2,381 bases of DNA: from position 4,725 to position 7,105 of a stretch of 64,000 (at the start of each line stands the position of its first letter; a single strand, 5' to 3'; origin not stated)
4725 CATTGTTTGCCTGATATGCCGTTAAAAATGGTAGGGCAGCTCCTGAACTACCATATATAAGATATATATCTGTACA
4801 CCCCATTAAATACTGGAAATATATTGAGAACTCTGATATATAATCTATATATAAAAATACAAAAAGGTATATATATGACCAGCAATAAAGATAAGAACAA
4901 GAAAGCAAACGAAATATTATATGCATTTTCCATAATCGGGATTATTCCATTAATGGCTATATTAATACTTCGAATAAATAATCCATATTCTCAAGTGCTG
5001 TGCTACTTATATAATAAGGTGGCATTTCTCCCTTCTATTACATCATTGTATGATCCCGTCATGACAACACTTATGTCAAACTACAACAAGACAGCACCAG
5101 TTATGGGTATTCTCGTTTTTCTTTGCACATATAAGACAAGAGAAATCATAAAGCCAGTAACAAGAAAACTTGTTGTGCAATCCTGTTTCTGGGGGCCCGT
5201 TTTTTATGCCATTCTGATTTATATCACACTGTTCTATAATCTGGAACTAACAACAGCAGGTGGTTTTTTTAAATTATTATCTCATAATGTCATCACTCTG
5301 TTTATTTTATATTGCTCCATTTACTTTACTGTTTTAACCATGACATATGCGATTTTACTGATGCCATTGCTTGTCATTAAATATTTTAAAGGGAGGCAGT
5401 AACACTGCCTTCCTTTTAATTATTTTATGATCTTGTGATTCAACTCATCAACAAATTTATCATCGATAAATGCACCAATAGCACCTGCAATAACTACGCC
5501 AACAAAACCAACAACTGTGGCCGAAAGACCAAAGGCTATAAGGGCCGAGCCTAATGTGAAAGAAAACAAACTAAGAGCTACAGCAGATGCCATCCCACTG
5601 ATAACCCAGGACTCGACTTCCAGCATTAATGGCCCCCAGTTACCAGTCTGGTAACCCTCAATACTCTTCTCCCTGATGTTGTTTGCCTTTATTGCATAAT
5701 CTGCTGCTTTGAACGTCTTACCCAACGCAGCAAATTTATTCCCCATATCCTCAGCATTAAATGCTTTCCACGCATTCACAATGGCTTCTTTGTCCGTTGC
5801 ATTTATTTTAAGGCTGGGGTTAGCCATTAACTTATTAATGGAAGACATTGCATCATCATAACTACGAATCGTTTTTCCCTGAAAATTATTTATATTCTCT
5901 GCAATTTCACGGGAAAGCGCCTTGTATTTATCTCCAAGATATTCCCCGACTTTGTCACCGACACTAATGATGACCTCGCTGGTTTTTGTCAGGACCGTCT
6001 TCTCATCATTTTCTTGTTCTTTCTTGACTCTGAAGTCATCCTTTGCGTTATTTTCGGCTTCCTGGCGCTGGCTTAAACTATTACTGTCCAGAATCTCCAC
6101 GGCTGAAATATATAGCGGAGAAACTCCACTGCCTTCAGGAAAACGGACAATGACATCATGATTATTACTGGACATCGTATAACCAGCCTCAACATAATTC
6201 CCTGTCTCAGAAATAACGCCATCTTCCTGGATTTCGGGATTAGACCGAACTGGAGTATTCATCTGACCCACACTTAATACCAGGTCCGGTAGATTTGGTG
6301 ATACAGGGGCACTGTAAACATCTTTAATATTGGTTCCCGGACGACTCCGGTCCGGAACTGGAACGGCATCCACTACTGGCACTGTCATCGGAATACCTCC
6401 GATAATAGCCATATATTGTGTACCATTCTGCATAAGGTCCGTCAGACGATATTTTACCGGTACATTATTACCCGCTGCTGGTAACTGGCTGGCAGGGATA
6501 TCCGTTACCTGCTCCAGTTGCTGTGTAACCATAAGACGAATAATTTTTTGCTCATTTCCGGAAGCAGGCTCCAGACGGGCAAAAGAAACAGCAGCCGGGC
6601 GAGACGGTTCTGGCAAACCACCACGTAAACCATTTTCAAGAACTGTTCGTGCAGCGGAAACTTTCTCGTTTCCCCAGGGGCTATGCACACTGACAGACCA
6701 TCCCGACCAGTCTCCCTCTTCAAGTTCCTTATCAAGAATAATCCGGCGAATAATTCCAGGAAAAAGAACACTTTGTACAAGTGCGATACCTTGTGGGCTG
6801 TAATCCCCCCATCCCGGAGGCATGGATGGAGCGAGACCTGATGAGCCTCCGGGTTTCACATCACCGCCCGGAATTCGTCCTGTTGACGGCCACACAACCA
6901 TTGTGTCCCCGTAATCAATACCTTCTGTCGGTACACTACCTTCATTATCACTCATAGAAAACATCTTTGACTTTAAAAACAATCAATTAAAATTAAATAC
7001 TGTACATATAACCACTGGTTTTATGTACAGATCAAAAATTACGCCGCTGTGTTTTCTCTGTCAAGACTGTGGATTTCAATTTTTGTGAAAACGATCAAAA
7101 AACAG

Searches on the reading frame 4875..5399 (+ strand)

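Call 41: search_protein_families(library=pfam, proteins=[window:4875-5399:+], max_evalue=0.01)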
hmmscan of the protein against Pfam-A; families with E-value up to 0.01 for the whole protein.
window:4875-5399:+ (175 aa): 1 family
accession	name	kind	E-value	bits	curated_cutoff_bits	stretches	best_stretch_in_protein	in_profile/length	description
PF03857.18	Colicin_im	-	8.4e-63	210.9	25.8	1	38-175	1-138/138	Colicin immunity protein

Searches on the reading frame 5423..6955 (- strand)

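Call 41: search_protein_families(library=pfam, proteins=[window:5423-6955:-], max_evalue=0.01)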
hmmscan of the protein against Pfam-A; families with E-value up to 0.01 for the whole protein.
window:5423-6955:- (511 aa): 3 families
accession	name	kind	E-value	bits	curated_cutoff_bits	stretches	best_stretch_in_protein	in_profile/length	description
PF03515.19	Cloacin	-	1.4e-107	359.9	25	1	1-309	1-277/277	Colicin-like bacteriocin tRNase domain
PF01024.24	Colicin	-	5.1e-10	39.9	23.4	1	331-506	20-183/185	Colicin pore forming domain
PF06958.17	Pyocin_S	-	7.8e-06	26.9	22.5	1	161-283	7-138/139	S-type Pyocin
